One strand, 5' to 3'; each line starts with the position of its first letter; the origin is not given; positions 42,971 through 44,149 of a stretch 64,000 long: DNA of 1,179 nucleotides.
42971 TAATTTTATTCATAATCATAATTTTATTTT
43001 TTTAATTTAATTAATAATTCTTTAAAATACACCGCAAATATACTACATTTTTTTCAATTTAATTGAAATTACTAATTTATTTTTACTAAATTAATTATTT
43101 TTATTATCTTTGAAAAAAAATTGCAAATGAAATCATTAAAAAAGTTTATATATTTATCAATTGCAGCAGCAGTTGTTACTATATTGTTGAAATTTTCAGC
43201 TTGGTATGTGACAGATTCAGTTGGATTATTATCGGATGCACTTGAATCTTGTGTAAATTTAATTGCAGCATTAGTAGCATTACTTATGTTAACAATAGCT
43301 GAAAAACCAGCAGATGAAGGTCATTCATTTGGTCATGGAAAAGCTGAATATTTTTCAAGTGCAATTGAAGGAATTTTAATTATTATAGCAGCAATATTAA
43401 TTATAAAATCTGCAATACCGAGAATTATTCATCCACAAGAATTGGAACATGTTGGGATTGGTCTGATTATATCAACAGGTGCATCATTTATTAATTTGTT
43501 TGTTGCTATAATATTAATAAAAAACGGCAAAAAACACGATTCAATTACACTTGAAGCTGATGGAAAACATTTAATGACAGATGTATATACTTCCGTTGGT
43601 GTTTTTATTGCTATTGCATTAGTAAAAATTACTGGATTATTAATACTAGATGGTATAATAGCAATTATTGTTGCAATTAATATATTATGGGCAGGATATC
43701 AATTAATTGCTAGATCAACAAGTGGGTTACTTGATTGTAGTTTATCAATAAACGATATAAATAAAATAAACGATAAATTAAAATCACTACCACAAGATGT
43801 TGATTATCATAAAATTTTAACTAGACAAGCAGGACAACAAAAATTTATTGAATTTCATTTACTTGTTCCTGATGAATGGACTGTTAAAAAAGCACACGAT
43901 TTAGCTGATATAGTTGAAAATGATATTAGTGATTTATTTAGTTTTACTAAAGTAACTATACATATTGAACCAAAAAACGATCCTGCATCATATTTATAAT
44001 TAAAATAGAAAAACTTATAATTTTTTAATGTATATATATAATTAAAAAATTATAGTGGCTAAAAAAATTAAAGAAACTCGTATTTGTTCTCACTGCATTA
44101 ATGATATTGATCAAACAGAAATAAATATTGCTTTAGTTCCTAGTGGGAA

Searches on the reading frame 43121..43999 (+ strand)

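Call 14: search_protein_families(library=pfam, proteins=[window:43121-43999:+], max_evalue=0.001)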
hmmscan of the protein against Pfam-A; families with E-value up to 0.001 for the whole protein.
window:43121-43999:+ (292 aa): 2 families
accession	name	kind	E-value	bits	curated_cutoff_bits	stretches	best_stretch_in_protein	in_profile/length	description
PF01545.26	Cation_efflux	-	3.1e-43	148.3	26.6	1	11-204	2-198/198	Cation efflux family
PF16916.11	ZT_dimer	-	4.5e-21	75.1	26.7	1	212-284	5-77/78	Dimerisation domain of Zinc Transporter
